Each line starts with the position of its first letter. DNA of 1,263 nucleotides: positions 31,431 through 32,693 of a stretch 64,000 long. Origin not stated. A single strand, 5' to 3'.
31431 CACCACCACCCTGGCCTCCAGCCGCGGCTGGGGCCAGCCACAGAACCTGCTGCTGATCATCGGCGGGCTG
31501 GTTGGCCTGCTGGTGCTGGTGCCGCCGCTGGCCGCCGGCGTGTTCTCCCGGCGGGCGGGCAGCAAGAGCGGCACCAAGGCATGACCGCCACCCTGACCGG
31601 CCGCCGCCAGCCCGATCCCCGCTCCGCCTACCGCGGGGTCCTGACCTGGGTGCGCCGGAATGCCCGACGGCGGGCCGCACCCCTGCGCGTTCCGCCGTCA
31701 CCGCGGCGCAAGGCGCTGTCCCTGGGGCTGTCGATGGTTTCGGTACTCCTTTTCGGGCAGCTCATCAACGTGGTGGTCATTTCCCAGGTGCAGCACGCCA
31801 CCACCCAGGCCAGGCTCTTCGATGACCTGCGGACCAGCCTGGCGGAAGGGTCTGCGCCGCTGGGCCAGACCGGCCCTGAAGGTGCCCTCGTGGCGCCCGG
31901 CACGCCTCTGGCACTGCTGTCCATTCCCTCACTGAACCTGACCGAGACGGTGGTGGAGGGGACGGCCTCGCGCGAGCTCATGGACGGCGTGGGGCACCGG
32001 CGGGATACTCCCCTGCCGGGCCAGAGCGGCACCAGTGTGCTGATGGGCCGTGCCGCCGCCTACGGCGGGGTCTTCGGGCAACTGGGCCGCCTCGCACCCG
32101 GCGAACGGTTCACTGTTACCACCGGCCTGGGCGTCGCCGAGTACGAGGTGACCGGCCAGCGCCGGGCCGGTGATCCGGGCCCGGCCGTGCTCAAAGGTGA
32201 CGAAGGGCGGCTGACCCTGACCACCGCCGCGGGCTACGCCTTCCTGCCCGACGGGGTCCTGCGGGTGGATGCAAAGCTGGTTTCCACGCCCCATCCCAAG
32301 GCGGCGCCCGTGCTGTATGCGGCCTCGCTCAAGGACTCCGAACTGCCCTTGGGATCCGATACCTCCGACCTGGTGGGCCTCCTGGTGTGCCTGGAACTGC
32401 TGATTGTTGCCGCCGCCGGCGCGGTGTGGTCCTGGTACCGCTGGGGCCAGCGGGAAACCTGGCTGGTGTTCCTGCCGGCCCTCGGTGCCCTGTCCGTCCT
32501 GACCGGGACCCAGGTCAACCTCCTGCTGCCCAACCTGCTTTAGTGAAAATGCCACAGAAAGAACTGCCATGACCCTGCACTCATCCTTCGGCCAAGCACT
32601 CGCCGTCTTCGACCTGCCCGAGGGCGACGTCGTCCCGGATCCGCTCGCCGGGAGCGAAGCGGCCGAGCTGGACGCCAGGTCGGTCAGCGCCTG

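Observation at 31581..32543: Sortase-fold protein with both the catalytic His and Cys replaced, inserted between pstS' and pstB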

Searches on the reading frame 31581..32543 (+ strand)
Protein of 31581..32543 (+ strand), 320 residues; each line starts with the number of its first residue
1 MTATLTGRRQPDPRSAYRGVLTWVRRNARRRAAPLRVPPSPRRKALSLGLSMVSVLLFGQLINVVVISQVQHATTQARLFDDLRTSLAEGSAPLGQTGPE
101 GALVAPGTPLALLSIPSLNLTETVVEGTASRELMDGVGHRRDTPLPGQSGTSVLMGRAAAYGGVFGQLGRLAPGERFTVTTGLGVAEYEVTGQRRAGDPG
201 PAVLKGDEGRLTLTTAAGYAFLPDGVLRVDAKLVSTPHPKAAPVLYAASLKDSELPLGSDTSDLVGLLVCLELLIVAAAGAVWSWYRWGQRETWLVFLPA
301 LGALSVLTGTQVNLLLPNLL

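Call 4: search_protein_families(library=pfam, proteins=[window:31581-32543:+], max_evalue=0.01)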
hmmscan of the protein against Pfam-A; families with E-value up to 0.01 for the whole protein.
window:31581-32543:+ (320 aa): 1 family
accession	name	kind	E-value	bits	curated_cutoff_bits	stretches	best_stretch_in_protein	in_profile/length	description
PF04203.18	Sortase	-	7.7e-14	52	26.6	1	113-215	1-106/125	Sortase domain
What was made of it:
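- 31581..32543 (+): Pseudo-sortase gene (320 aa). Layout: Arg-rich cytoplasmic N-terminus, TM1, extracellular sortase-fold domain, then a C-terminal two-helix membrane hairpin ending in LLPNLL. Pfam Sortase 52 bits (call 4).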

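Call 5: search_protein_families(library=ncbifam, proteins=[window:31581-32543:+], max_evalue=0.01)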
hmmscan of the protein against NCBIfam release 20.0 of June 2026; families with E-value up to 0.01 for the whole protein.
window:31581-32543:+ (320 aa): 8 families
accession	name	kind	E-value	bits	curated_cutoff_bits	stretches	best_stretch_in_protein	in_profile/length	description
NF033747.1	class_E_sortase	subfamily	6.9e-14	52.2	160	1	64-196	22-159/211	class E sortase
NF058671.1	sortase_SrtD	exception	1.6e-13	50.8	140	1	94-221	48-173/187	class D sortase, LPxTATN-specific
NF033746.1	class_D_sortase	subfamily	8.6e-13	48.3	165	1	107-222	7-120/135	class D sortase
TIGR01076.1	sortase_fam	subfamily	2.2e-10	40.5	39.35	1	112-216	2-111/136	sortase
NF033745.1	class_C_sortase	subfamily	2.2e-06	27.6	160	1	107-192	90-178/220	class C sortase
TIGR03784.1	marine_sortase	equivalog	3.8e-05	23.4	158.25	1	107-216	48-156/174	class GN sortase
NF033748.1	class_F_sortase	subfamily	0.00023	20.8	166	1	136-191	46-104/155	class F sortase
NF002370.0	PRK01355.1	subfamily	0.0016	17.9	143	1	262-295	118-151/199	FMN-dependent NADH-azoreductase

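Call 6: search_solved_structures(query=window:31581-32543:+, max_evalue=0.01, show_alignments=4)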
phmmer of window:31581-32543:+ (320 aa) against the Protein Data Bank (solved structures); distinct sequences matched with E-value up to 0.01: 12.
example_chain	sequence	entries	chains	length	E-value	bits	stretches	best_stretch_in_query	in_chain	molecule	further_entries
5go5_A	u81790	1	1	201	1.3e-07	34.6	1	87-188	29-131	sortase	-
5go6_A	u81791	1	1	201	1.4e-07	34.5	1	87-188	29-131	Putative secreted protein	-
8t28_A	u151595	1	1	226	4.9e-07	32.7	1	110-237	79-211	Class C sortase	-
4d70_A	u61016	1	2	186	6.6e-06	29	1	106-193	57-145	SORTASE FAMILY PROTEIN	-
5uus_A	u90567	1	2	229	7e-06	28.9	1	110-191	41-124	Possible sortase-like protein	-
2xwg_A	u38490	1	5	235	1.2e-05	28.2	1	110-191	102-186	SORTASE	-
4d7w_A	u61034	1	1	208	0.00039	23.2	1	110-194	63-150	SORTASE FAMILY PROTEIN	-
5cuw_A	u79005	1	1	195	0.00049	22.9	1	104-182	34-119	SrtE1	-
3rbj_A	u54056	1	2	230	0.0034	20.1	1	113-220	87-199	Sortase family protein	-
2w1k_A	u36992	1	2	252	0.0047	19.6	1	107-190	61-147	PUTATIVE SORTASE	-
4g1j_A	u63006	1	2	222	0.0074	19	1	113-193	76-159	Sortase family protein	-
3rbi_A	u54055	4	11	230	0.0081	18.9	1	113-193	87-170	Sortase family protein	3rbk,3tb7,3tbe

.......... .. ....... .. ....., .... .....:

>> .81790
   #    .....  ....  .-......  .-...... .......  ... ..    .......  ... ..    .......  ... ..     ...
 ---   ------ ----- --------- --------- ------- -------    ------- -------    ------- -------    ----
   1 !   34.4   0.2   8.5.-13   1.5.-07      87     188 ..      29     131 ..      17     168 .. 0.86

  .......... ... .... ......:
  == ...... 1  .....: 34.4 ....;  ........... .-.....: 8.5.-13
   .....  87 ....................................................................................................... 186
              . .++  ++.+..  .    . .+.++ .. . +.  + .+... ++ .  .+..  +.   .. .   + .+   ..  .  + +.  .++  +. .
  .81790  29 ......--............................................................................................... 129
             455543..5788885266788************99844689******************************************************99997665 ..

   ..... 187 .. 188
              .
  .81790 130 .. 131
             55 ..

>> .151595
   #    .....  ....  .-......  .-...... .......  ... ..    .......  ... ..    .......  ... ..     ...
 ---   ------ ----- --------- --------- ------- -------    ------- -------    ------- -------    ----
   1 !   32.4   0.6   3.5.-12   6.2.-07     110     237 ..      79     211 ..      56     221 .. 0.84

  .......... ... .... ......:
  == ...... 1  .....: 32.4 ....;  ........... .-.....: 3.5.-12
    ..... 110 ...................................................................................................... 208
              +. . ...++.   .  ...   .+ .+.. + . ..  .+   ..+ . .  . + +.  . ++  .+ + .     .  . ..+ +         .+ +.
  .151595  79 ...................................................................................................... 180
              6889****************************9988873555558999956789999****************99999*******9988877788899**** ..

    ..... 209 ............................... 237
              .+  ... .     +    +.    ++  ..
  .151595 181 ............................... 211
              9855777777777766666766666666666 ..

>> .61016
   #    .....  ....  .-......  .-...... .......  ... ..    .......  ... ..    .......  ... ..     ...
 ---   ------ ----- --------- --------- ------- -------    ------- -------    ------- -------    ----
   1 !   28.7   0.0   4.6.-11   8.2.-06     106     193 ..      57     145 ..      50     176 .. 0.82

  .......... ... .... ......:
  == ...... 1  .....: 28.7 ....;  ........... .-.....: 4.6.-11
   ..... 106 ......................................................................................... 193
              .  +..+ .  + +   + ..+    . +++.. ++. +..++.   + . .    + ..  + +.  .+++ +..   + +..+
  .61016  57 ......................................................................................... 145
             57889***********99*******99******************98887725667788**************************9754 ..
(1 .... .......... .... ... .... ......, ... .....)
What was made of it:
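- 31986..32009 (+): Family signature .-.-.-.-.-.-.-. in the beta3/beta4 loop. Arg140 aligns with the Tyr of the 'GHY' motif of S. avermitilis SrtE. Alignment to 5go5 (call 6).
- On Class E sortase (NCBIfam NF033747): The Tyr of the 'GHY' motif of SrtE aligns to Arg140 in 'GHR' (call 6).
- Closest known: Class E sortases. Same: Best sequence match in NCBIfam and among solved structures (calls 5, 6).
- Tried and rejected: Class E membership is rejected (calls 5, 6).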

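Call 13: find_homologous_proteins(query=window:31581-32543:+)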
Query window:31581-32543:+ (320 aa): 622 proteins with E <= 0.001 among 8000 candidates; the best 120 are listed.
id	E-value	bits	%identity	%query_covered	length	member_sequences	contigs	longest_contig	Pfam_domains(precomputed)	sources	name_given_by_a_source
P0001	4.8e-202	688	100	100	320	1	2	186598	PF04203.19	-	-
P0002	6.2e-174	596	87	100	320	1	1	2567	PF04203.19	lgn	-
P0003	4.4e-164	563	81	100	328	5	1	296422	PF04203.19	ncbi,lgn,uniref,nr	ncbi:sortase [Pseudarthrobacter sulfonivorans]|uniref:sortase n=1 Tax=Pseudarthrobacter sulfonivoran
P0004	7.2e-164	563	82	100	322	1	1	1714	PF04203.19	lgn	-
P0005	1.1e-162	559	81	100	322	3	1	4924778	PF04203.19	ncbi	ncbi:sortase [Arthrobacter methylotrophus]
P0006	1.8e-160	552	81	100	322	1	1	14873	PF04203.19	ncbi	-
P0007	7.8e-160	549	80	100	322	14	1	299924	PF04203.19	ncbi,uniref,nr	ncbi:sortase [Pseudarthrobacter cellobiosi]|uniref:sortase n=1 Tax=Pseudarthrobacter cellobiosi TaxI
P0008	7.6e-156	536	78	100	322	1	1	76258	PF04203.19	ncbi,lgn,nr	ncbi:MAG: class E sortase [Arthrobacter sp.]|nr:class E sortase [Arthrobacter sp.]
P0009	2.3e-155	535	79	100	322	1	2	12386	PF04203.19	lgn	-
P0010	4.0e-146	504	87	84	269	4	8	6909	PF04203.19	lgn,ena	-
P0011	1.6e-145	502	74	100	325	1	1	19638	PF04203.19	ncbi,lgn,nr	ncbi:MAG TPA: class E sortase [Arthrobacter sp.]|nr:class E sortase [Arthrobacter sp.]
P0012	2.4e-140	485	84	85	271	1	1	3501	PF04203.19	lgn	-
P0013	2.5e-107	377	62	93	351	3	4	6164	PF04203.19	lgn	-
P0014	1.5e-105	371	61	93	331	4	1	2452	PF04203.19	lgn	-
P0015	1.6e-105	371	61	93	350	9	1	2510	PF04203.19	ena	-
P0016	9.3e-104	365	60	89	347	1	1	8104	PF04203.19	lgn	-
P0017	4.2e-103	363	57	97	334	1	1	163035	PF04203.19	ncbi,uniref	ncbi:sortase [Arthrobacter globiformis]|uniref:sortase n=1 Tax=Arthrobacter globiformis TaxID=1665 R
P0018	6.3e-102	359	63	85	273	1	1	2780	PF04203.19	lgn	-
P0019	6.9e-102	359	60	93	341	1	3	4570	PF04203.19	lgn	-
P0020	4.0e-101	357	61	89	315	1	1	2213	PF04203.19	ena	-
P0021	8.9e-101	355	60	88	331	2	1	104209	PF04203.19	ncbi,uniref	ncbi:sortase [Arthrobacter sp. NPDC056691]|uniref:sortase n=1 Tax=Arthrobacter sp. NPDC056691 TaxID=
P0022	9.1e-101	355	62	89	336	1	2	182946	PF04203.19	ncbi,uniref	ncbi:sortase [Sinomonas halotolerans]|uniref:Sortase n=1 Tax=Sinomonas halotolerans TaxID=1644133 Re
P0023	9.8e-101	355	60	89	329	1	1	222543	PF04203.19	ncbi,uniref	ncbi:sortase [Arthrobacter sp. NPDC058097]|uniref:sortase n=1 Tax=Arthrobacter sp. NPDC058097 TaxID=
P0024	5.3e-100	353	65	80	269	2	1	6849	PF04203.19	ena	-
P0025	1.1e-99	352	60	89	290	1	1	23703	PF04203.19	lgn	-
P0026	2.2e-99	351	60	88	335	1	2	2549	PF04203.19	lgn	-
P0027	2.5e-98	347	61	85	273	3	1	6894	PF04203.19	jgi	jgi:LPXTG-site transpeptidase (sortase) family protein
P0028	5.1e-98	346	60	88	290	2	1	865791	PF04203.19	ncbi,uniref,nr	ncbi:sortase [Arthrobacter sp. I2-34]|uniref:Sortase n=1 Tax=Arthrobacter hankyongi TaxID=2904801 Re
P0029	4.4e-94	334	59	85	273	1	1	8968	PF04203.19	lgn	-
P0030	4.1e-92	327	58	85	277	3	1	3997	PF04203.19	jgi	-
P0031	6.3e-90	320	54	93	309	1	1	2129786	PF04203.19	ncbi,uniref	ncbi:sortase [Psychromicrobium sp. YIM B11713]|uniref:sortase n=1 Tax=Psychromicrobium sp. YIM B1171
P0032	4.1e-88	314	58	85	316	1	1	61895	PF04203.19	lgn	-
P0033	8.5e-88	313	54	94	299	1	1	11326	PF04203.19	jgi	jgi:sortase A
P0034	2.8e-87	311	53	93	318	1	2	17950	PF04203.19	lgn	-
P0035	2.9e-84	301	53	86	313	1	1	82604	PF04203.19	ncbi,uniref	ncbi:sortase [Arthrobacter sp. NPDC090010]|uniref:sortase n=1 Tax=Arthrobacter sp. NPDC090010 TaxID=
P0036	2.9e-84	301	53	94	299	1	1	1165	PF04203.19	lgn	-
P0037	3.6e-84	301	53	93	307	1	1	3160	PF04203.19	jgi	jgi:sortase A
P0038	1.5e-83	299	51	83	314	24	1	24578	PF04203.19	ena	-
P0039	2.4e-83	298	52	93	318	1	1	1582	PF04203.19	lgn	-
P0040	1.9e-82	295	51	94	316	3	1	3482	PF04203.19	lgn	-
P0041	2.1e-82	295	52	93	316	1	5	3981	PF04203.19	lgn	-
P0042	5.5e-82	294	52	94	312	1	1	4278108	PF04203.19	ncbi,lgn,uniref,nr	ncbi:sortase [Nocardioides sp. BP30]|uniref:sortase n=1 Tax=Nocardioides sp. BP30 TaxID=3036374 RepI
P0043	5.8e-82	294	52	87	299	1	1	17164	PF04203.19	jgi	jgi:sortase A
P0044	1.0e-81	293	56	80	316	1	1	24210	PF04203.19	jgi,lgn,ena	-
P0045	1.2e-81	293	57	80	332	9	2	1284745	PF04203.19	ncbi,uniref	ncbi:sortase [Streptomyces sp. NPDC093221]|uniref:sortase n=1 Tax=unclassified Streptomyces TaxID=25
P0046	1.5e-81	292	52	93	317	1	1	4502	PF04203.19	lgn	-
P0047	1.5e-81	292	52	85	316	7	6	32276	PF04203.19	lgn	-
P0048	4.0e-81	291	52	88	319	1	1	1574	PF04203.19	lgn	-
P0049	7.5e-81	290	48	93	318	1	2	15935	PF04203.19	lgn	-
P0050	9.0e-81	290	56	80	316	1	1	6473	PF04203.19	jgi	jgi:LPXTG-site transpeptidase (sortase) family protein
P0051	1.3e-80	289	51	88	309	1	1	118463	PF04203.19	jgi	jgi:sortase A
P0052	1.4e-80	289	51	94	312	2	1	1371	PF04203.19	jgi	jgi:sortase A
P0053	3.0e-80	288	53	89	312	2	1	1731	PF04203.19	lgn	-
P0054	4.0e-80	288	54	84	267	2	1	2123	PF04203.19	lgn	-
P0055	4.4e-80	288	51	92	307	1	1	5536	PF04203.19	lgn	-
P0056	9.8e-80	286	49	97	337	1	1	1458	PF04203.19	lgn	-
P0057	2.4e-79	285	54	79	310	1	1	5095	PF04203.19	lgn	-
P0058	6.8e-79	284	50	95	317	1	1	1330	PF04203.19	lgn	-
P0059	1.0e-78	283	52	93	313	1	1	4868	PF04203.19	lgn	-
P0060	1.0e-78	283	53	81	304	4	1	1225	PF04203.19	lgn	-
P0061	1.2e-78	283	55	81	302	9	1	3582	PF04203.19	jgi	jgi:sortase A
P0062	1.3e-78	283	53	81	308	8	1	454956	PF04203.19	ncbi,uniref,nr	ncbi:sortase [Streptomyces sp. SID12488]|uniref:sortase domain-containing protein n=1 Tax=Streptomyc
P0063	1.4e-78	283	55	81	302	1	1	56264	PF04203.19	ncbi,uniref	ncbi:sortase [Streptomyces sp. NPDC050743]|uniref:sortase n=1 Tax=Streptomyces sp. NPDC050743 TaxID=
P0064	1.8e-78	282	53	86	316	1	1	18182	PF04203.19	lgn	-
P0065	2.0e-78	282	55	81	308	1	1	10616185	PF04203.19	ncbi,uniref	ncbi:sortase [Streptomyces sp. cg40]|uniref:sortase n=1 Tax=Streptomyces sp. cg40 TaxID=3419764 RepI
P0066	2.4e-78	282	52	89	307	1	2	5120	PF04203.19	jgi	-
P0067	2.5e-78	282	49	96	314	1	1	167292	PF04203.19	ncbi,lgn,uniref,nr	ncbi:sortase [Nocardioides sp.]|uniref:sortase n=1 Tax=Nocardioides sp. TaxID=35761 RepID=UPI00261DC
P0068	2.7e-78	282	52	81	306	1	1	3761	PF04203.19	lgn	-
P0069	2.8e-78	282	51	93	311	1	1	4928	PF04203.19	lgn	-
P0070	3.0e-78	282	52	81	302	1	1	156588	PF04203.19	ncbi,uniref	ncbi:sortase [Streptomyces sp. NPDC047085]|uniref:sortase n=1 Tax=Streptomyces sp. NPDC047085 TaxID=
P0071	3.6e-78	281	54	81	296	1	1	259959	PF04203.19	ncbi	ncbi:sortase [Streptomyces sp. 7R007]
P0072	5.1e-78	281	54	81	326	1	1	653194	PF04203.19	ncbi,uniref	ncbi:sortase [Streptomyces sp. NPDC051569]|uniref:sortase n=1 Tax=Streptomyces sp. NPDC051569 TaxID=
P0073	5.2e-78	281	56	81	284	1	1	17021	PF04203.19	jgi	jgi:LPXTG-site transpeptidase (sortase) family protein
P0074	5.8e-78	281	53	81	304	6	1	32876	PF04203.19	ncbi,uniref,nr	ncbi:sortase [Streptomyces sp. NRRL WC-3618]|uniref:sortase n=1 Tax=Streptomyces sp. NRRL WC-3618 Ta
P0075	6.2e-78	280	55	81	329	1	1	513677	PF04203.19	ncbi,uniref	ncbi:sortase domain-bontaining protein [Streptomyces sp. NPDC088725]|uniref:sortase n=1 Tax=Streptom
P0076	6.6e-78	280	53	81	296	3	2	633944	PF04203.19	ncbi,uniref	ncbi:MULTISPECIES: sortase domain-bontaining protein [unclassified Streptomyces]|uniref:sortase n=1 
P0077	7.8e-78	280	53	79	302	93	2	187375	PF04203.19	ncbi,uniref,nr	ncbi:sortase [Streptomyces mirabilis]|uniref:sortase n=1 Tax=Streptomyces mirabilis TaxID=68239 RepI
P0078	1.6e-77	279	51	93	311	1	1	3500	PF04203.19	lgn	-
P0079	1.6e-77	279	55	81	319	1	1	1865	PF04203.19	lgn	-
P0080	2.1e-77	279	49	94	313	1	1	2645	PF04203.19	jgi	jgi:sortase A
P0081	2.4e-77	279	53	81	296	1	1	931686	PF04203.19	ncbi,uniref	ncbi:sortase [Streptomyces sp. NPDC050759]|uniref:sortase n=1 Tax=Streptomyces sp. NPDC050759 TaxID=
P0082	2.7e-77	278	54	81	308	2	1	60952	PF04203.19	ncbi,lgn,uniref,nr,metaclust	ncbi:sortase [Streptomyces hokutonensis]|uniref:sortase n=1 Tax=Streptomyces hokutonensis TaxID=1306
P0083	3.0e-77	278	53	82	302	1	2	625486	PF04203.19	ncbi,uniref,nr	ncbi:sortase [Streptomyces actinomycinicus]|uniref:Sortase n=1 Tax=Streptomyces actinomycinicus TaxI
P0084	3.5e-77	278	54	81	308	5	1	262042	PF04203.19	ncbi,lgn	ncbi:sortase [Streptomyces sp. NPDC002276]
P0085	4.0e-77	278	52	81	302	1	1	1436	PF04203.19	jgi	jgi:LPXTG-site transpeptidase (sortase) family protein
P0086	4.2e-77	278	52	80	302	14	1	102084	PF04203.19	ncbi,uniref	ncbi:sortase [Streptomyces sp. NPDC058451]|uniref:sortase n=1 Tax=Streptomyces sp. NPDC058451 TaxID=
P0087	4.6e-77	278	52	81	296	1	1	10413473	PF04203.19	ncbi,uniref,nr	ncbi:sortase [Streptomyces sp. NBC_01275]|uniref:sortase n=1 Tax=Streptomyces sp. NBC_01275 TaxID=29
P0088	4.8e-77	278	54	81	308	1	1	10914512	PF04203.19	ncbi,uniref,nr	ncbi:LPXTG-site transpeptidase (sortase) family protein [Streptomyces sp. 3213]|uniref:sortase n=1 T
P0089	5.1e-77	277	53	81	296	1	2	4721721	PF04203.19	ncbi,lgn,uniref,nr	ncbi:sortase [Streptomyces phaeofaciens JCM 4814]|uniref:Sortase n=1 Tax=Streptomyces phaeofaciens T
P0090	5.3e-77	277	53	81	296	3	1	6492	PF04203.19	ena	-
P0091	6.0e-77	277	50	96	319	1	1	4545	PF04203.19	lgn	-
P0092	8.1e-77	277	52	81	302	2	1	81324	PF04203.19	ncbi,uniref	ncbi:sortase [Streptomyces sp. NPDC020800]|uniref:sortase n=1 Tax=Streptomyces sp. NPDC020800 TaxID=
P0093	8.5e-77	277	49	97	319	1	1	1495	PF04203.19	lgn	-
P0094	1.0e-76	276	53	81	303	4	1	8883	PF04203.19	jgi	jgi:sortase A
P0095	1.2e-76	276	52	81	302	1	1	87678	PF04203.19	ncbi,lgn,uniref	ncbi:sortase [Streptomyces sp. NPDC005728]|uniref:sortase n=1 Tax=Streptomyces sp. NPDC005728 TaxID=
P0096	1.3e-76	276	52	81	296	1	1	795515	PF04203.19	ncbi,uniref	ncbi:sortase [Streptomyces sp. NPDC050287]|uniref:sortase n=1 Tax=Streptomyces sp. NPDC050287 TaxID=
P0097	1.4e-76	276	54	81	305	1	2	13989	PF04203.19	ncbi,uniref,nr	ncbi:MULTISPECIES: sortase [unclassified Streptomyces]|uniref:sortase n=1 Tax=unclassified Streptomy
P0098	1.5e-76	276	52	81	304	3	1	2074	PF04203.19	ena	-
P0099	1.6e-76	276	51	89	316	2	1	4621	PF04203.19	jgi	jgi:LPXTG-site transpeptidase (sortase) family protein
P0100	1.6e-76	276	53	79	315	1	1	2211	PF04203.19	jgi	jgi:LPXTG-site transpeptidase (sortase) family protein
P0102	2.1e-76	275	51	81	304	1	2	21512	PF04203.19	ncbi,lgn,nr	ncbi:MAG: sortase [Streptomyces sp.]|nr:sortase [Streptomyces sp.]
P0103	2.1e-76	275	51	85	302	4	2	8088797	PF04203.19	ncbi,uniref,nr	ncbi:sortase [Streptomyces yaanensis]|uniref:Sortase n=1 Tax=Streptomyces yaanensis TaxID=1142239 Re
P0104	3.6e-76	275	53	85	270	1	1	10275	PF04203.19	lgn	-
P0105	3.8e-76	275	51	86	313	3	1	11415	PF04203.19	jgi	jgi:sortase (surface protein transpeptidase)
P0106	3.9e-76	275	51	81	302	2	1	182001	PF04203.19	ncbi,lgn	ncbi:sortase [Streptomyces sp. NPDC002520]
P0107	4.0e-76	275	52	79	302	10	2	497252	PF04203.19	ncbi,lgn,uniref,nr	ncbi:sortase [Streptomyces mirabilis]|uniref:LPXTG-site transpeptidase (Sortase) family protein n=1 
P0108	4.2e-76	274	53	81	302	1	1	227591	PF04203.19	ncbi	ncbi:sortase [Streptomyces sp. NPDC002671]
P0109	4.7e-76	274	50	96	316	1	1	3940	PF04203.19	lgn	-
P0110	5.7e-76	274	53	81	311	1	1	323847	PF04203.19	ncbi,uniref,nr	ncbi:sortase [Streptomyces sp. STR69]|uniref:sortase n=1 Tax=Streptomyces sp. STR69 TaxID=1796942 Re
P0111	5.9e-76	274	51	81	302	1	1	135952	PF04203.19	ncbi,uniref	ncbi:sortase [Streptomyces sp. NPDC005209]|uniref:sortase n=1 Tax=Streptomyces sp. NPDC005209 TaxID=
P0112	6.7e-76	274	53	81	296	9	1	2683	PF04203.19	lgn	-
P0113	8.3e-76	273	52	88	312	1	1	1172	PF04203.19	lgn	-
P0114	9.0e-76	273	53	79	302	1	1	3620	PF04203.19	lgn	-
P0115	1.2e-75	273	52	79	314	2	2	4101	PF04203.19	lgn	-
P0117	1.3e-75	273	51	81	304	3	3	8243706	PF04203.19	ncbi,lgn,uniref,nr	ncbi:sortase [Streptomyces sp. WI04-05B]|uniref:sortase n=1 Tax=Streptomyces TaxID=1883 RepID=UPI002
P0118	1.4e-75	273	53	79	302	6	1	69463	PF04203.19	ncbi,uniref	ncbi:sortase [Streptomyces sp. NPDC001530]|uniref:sortase n=1 Tax=Streptomyces sp. NPDC001530 TaxID=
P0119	1.6e-75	273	53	80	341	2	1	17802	PF04203.19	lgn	-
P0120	1.6e-75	273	52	81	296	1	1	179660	PF04203.19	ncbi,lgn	ncbi:sortase [Streptomyces sp. NPDC001002]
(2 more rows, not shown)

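Call 17: find_encoding_contigs(protein=P0065, flank=10000, max_places=2)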
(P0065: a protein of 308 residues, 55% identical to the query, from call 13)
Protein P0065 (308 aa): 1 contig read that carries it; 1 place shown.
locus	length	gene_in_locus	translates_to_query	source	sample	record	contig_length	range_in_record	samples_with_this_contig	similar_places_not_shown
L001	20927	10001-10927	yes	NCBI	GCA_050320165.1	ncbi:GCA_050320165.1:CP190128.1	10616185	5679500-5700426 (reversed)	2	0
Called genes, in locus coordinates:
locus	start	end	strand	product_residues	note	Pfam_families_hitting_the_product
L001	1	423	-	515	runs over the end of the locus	-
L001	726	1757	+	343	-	PF00528:BPD_transp_1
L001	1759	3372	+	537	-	PF00528:BPD_transp_1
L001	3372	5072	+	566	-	PF12849:PBP_like_2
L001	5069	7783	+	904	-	-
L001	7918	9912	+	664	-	PF16640:Big_3_5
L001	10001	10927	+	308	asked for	PF04203:Sortase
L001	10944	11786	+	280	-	PF00005:ABC_tran, PF02463:SMC_N (weak), PF13304:AAA_21 (faint)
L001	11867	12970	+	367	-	PF01757:Acyl_transf_3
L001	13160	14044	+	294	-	PF00353:HemolysinCabind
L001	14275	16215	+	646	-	-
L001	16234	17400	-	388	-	PF13796:Sensor, PF07730:HisKA_3, PF02518:HATPase_c (weak)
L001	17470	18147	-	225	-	PF00440:TetR_N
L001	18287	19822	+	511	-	PF00070:Pyr_redox (faint), PF01266:DAO (faint), PF01494:FAD_binding_3, PF03486:HI0933_like (faint), PF07992:Pyr_redox_2 (faint), PF21274:Rng_hyd_C (weak)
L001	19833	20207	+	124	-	PF20087:DUF6479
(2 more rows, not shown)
